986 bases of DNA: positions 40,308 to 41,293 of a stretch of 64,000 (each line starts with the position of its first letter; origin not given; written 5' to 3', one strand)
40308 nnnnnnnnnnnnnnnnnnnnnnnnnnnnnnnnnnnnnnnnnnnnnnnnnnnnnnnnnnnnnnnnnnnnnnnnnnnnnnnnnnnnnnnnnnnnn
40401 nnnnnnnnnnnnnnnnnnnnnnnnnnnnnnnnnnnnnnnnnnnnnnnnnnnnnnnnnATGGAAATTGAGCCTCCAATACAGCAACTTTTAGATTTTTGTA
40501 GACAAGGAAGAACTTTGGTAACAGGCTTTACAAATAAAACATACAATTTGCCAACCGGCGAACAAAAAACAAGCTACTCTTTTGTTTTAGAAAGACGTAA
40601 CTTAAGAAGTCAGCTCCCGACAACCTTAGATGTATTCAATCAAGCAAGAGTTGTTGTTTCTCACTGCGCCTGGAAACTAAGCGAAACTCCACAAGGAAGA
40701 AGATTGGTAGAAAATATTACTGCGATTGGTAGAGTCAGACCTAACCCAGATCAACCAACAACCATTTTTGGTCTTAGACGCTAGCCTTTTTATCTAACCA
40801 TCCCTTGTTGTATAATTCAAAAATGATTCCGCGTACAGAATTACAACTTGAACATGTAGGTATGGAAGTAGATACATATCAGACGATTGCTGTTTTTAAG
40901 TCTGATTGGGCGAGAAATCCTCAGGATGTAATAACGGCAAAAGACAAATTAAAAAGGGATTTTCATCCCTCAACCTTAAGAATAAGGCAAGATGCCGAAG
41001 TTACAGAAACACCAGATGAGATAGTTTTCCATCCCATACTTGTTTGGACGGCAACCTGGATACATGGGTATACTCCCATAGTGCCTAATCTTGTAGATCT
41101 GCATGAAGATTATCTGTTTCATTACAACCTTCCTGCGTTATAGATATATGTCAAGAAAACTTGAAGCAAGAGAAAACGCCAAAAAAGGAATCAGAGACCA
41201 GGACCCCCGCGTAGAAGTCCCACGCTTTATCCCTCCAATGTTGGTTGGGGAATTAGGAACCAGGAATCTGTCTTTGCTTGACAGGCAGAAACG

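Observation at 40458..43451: Cluster of two unknown small proteins, an NTase-only ATP-dependent DNA ligase and a triple-HTH regulator next to the tRNA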

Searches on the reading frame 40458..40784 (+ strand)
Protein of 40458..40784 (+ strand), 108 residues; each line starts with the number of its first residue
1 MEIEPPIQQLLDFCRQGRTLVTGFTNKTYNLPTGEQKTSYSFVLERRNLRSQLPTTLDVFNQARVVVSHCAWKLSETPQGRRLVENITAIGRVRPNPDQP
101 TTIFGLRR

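Call 4: search_protein_families(library=pfam, proteins=[window:40458-40784:+], max_evalue=0.1)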
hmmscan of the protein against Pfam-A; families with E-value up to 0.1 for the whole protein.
window:40458-40784:+ (108 aa): 0 families

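Call 7: search_protein_families(library=ncbifam, proteins=[window:40458-40784:+], max_evalue=0.1)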
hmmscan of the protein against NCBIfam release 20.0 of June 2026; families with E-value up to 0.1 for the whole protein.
window:40458-40784:+ (108 aa): 0 families

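Call 8: search_protein_families(library=phrogs, proteins=[window:40458-40784:+], max_evalue=0.1)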
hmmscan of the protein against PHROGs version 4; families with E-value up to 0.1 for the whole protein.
window:40458-40784:+ (108 aa): 0 families

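Call 59: predict_structure(protein=window:40458-40781:+)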
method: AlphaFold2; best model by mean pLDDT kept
length: 108 residues; sequences in the alignment: 1
mean_pLDDT: 60.0   pTM: 0.45
mean pLDDT of the five models: 60.0, 54.5, 48.7, 44.4, 42.8
residues with pLDDT >= 90: 0; 70-90: 11; 50-70: 75; < 50: 22
segments of 3 or more residues with pLDDT < 50: 86-88, 90-108
pLDDT, mean of each block of 10 residues (from residue 1): 63 64 67 71 59 60 66 67 52 44 44
secondary structure, 60 per line:
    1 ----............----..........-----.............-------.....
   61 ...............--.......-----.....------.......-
elements in order: H5-16 E21-30 E36-45 H56-75 H78-84 E90-94 E101-107

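Call 63: fold_search(model_id=the predicted structure, library=pdb)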
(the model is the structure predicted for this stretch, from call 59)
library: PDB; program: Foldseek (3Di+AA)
matches with E <= 10: 547; with E <= 0.001: 0
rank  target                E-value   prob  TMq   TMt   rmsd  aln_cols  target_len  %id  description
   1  9cme                  5.0e-02  0.98  0.60  0.12   4.5       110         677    6  Room Temperature Crystal Structure of Collagenase ColH from Hathewaya histolytica at 2.7 Angstrom resolution (released 2026-01-14)
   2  2y3u                  8.9e-02  0.82  0.50  0.11   5.7       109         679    6  Crystal structure of apo collagenase G from Clostridium histolyticum at 2.55 Angstrom resolution (released 2011-09-28)
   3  2y50                  1.1e-01  0.93  0.60  0.12   4.3       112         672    7  Crystal Structure of Collagenase G from Clostridium histolyticum at 2. 80 Angstrom Resolution (released 2011-09-28)
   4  4are                  1.3e-01  0.87  0.56  0.12   4.7       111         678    8  Crystal structure of the collagenase Unit of collagenase G from Clostridium histolyticum at 2.19 angstrom resolution. (released 2013-06-05)
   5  8dqj_A                1.3e-01  0.38  0.37  0.19   8.5       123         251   13  Crystal structure of pyrrolysyl-tRNA synthetase from Methanomethylophilus alvus engineered for acridone amino acid (AS (released 2022-12-07)
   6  4ar9_A                1.5e-01  0.96  0.65  0.21   3.3       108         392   11  Crystal structure of the peptidase domain of collagenase T from Clostridium tetani at 1.69 angstrom resolution. (released 2013-06-05)
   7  9a54_B                1.9e-01  0.25  0.27  0.06   6.7        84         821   11  Integrative model of GYRB-GYRA by crosslinking MS and deep learning (released 2024-09-18)
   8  4ddq_D                2.1e-01  0.23  0.23  0.09   7.0        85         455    9  Structural plasticity of the Bacillus subtilis GyrA homodimer (released 2013-02-13)
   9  2y6i_A                2.2e-01  0.80  0.55  0.12   4.9       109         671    6  Crystal Structure of Collagenase G from Clostridium histolyticum in complex with Isoamylphosphonyl-Gly-Pro-Ala at 3.25 (released 2011-09-28)
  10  8bcp_B                2.7e-01  0.11  0.24  0.18  13.7       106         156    8  Cryo-EM structure of the proximal end of bacteriophage T5 tail : p142 tail terminator protein hexamer and pb6 tail tub (released 2023-11-01)
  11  4arf_A                2.9e-01  0.91  0.63  0.21   3.7       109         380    6  CRYSTAL STRUCTURE OF THE PEPTIDASE DOMAIN OF COLLAGENASE H FROM CLOSTRIDIUM HISTOLYTICUM IN COMPLEX WITH THE PEPTIDIC  (released 2013-06-05)
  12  3jc8_Oa               3.1e-01  0.57  0.49  0.31   5.0       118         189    8  Architectural model of the type IVa pilus machine in a piliated state (released 2016-03-16)
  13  7ob9_A                3.1e-01  0.11  0.30  0.04  17.4       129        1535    7  Cryo-EM structure of human RNA Polymerase I in elongation state (released 2021-12-08)
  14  2vs8_K                3.3e-01  0.35  0.35  0.26   5.6        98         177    6  The crystal structure of I-DmoI in complex with DNA and Mn (released 2008-11-11)
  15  7rzw_B                3.3e-01  0.30  0.40  0.08   6.4       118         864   14  CryoEM structure of Arabidopsis thaliana phytochrome B (released 2022-04-13)
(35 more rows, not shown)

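Call 68: find_related_loci(query=window:40458-40781:+, collection=viral_contigs)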
Query window:40458-40781:+ (108 aa) in viral_contigs; peptide patterns used: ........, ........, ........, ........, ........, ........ (x = any residue, [..] = any of these).
31 stretches matched a pattern, but none encodes a relative of the query by tblastn (E <= 1e-3).

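Call 74: search_solved_structures(query=window:40458-40781:+, max_evalue=10)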
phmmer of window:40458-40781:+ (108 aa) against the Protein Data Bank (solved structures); distinct sequences matched with E-value up to 10: 1.
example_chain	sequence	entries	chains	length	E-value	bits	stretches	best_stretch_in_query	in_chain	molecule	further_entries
7qve_m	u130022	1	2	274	0.8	13.2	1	27-93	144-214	Proteasome subunit alpha type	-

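Call 75: search_protein_families(library=padloc, proteins=[window:40458-40781:+], max_evalue=0.01)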
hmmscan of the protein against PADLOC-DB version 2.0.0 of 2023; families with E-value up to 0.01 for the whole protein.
window:40458-40781:+ (108 aa): 0 families

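Call 76: list_cluster_members(proteins=[window:40458-40781:+, window:40805-41140:+, window:40823-41140:+, window:40862-41140:+, window:43475-44353:+, window:44745-45872:+, window:38114-38788:-, window:38852-39412:-])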
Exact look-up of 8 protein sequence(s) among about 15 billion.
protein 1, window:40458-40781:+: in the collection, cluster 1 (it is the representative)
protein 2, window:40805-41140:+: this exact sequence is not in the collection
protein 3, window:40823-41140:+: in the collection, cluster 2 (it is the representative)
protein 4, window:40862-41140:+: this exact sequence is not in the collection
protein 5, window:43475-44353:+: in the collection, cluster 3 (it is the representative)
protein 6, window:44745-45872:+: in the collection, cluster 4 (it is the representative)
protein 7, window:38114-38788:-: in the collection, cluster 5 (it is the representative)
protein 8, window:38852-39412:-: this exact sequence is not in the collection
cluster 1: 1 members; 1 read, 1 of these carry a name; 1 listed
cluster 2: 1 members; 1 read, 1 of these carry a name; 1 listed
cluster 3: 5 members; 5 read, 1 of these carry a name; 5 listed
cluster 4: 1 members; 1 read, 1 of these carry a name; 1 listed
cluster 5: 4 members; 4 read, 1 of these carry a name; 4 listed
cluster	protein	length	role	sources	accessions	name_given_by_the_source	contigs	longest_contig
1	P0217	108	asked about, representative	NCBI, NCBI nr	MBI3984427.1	MAG: hypothetical protein HY344_00585 [Candidatus Levybacteria bacterium] | hypothetical protein [Candidatus Levybacteria bacterium]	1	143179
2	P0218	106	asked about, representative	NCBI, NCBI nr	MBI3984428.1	MAG: hypothetical protein HY344_00590 [Candidatus Levybacteria bacterium] | hypothetical protein [Candidatus Levybacteria bacterium]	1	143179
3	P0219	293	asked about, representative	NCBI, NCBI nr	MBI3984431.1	MAG: nucleoside hydrolase [Candidatus Levybacteria bacterium] | nucleoside hydrolase [Candidatus Levybacteria bacterium]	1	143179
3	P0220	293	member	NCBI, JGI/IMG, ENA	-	-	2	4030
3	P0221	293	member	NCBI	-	-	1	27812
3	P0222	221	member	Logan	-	-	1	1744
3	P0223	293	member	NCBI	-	-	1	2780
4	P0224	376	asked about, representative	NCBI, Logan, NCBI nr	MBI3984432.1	MAG: hypothetical protein HY344_00610 [Candidatus Levybacteria bacterium] | hypothetical protein [Candidatus Levybacteria bacterium]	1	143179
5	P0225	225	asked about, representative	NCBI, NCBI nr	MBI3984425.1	MAG: hypothetical protein HY344_00570 [Candidatus Levybacteria bacterium] | hypothetical protein [Candidatus Levybacteria bacterium]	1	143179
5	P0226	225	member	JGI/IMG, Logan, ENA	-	-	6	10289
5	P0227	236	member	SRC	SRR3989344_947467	-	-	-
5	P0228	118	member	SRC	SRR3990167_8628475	-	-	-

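Call 77: find_encoding_contigs(protein=P0221, flank=10000, max_places=4)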
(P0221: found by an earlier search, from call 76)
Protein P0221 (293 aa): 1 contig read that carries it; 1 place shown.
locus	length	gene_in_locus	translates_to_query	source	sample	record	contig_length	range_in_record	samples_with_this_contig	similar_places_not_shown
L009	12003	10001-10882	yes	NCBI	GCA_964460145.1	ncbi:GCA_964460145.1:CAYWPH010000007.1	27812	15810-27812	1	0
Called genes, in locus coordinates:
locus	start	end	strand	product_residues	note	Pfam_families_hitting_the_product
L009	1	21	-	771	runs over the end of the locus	-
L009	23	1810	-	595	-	PF01411:tRNA-synt_2c, PF07973:tRNA_SAD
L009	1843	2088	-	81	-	PF01541:GIY-YIG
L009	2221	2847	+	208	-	PF01726:LexA_DNA_bind, PF00717:Peptidase_S24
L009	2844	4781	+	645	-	PF13588:HSDR_N_2, PF02384:N6_Mtase, PF07669:Eco57I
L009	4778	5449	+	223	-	PF13643:DUF4145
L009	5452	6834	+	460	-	PF01420:Methylase_S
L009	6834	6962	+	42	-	-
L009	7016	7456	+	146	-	-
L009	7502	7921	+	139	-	PF24585:YunG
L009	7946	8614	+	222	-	-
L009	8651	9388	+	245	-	PF00565:SNase, PF05901:Excalibur (weak)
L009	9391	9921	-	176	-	-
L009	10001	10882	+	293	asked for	PF01156:IU_nuc_hydro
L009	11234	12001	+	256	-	?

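Call 78: find_encoding_contigs(protein=P0226, flank=10000, max_places=6)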
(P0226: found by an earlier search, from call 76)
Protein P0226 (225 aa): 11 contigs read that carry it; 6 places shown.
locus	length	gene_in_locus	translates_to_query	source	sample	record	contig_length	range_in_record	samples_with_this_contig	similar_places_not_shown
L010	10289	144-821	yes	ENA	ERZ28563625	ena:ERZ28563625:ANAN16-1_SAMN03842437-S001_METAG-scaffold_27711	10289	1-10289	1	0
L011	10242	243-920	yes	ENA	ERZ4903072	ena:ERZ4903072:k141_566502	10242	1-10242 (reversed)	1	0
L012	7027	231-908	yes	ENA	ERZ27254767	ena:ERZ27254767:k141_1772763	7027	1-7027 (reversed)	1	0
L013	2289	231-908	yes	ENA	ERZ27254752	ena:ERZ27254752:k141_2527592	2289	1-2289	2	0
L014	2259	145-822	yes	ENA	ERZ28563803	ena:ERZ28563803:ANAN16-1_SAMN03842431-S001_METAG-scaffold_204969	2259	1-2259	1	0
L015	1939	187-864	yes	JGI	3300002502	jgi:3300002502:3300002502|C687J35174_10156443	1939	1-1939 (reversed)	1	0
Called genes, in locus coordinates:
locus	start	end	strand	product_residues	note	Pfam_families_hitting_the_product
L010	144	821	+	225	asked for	-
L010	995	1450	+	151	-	-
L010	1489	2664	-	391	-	-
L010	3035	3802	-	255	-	-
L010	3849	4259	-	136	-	-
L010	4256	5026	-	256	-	-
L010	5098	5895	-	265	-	-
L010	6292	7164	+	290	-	-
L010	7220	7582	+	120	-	-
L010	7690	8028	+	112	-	-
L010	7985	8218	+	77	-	-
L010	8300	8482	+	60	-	-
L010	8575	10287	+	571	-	?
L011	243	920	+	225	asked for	-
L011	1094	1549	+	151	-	-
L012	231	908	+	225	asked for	-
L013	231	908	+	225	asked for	-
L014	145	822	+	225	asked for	-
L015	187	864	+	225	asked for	-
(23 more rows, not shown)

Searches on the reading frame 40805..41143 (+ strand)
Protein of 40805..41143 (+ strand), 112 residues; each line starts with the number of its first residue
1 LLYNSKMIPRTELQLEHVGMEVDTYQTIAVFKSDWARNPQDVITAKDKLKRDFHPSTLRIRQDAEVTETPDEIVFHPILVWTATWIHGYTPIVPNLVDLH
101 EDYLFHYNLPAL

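Call 4: search_protein_families(library=pfam, proteins=[window:40805-41143:+], max_evalue=0.1)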
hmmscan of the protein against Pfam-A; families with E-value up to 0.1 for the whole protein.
window:40805-41143:+ (112 aa): 0 families

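Call 7: search_protein_families(library=ncbifam, proteins=[window:40805-41143:+], max_evalue=0.1)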
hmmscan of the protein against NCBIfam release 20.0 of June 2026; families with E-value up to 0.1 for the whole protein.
window:40805-41143:+ (112 aa): 0 families

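Call 8: search_protein_families(library=phrogs, proteins=[window:40805-41143:+], max_evalue=0.1)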
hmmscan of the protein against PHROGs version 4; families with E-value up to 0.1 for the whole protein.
window:40805-41143:+ (112 aa): 0 families

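Call 60: predict_structure(protein=window:40805-41140:+)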
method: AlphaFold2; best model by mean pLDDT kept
length: 112 residues; sequences in the alignment: 1
mean_pLDDT: 47.1   pTM: 0.37
mean pLDDT of the five models: 47.1, 42.9, 33.5, 32.5, 30.5
residues with pLDDT >= 90: 0; 70-90: 3; 50-70: 47; < 50: 62
segments of 3 or more residues with pLDDT < 50: 1-28, 30-33, 86-112
pLDDT, mean of each block of 10 residues (from residue 1): 28 27 44 52 64 61 66 61 48 35 35 31
secondary structure, 60 per line:
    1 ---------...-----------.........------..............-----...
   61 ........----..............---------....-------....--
elements in order: E24-32 H39-52 E58-68 E73-86 H96-99 E107-110

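Call 69: find_related_loci(query=window:40823-41140:+, collection=viral_contigs)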
Query window:40823-41140:+ (106 aa) in viral_contigs; peptide patterns used: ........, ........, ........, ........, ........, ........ (x = any residue, [..] = any of these).
4 stretches matched a pattern, but none encodes a relative of the query by tblastn (E <= 1e-3).

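Call 73: search_solved_structures(query=window:40805-41140:+, max_evalue=10)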
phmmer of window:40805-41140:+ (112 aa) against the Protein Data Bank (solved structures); distinct sequences matched with E-value up to 10: 1.
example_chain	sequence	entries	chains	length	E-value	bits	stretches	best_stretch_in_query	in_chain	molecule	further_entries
8qzp_A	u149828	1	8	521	0.69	13.3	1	65-104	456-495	Citrate synthase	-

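Call 75: search_protein_families(library=padloc, proteins=[window:40805-41140:+], max_evalue=0.01)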
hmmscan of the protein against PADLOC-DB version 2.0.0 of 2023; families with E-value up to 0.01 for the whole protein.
window:40805-41140:+ (112 aa): 0 families
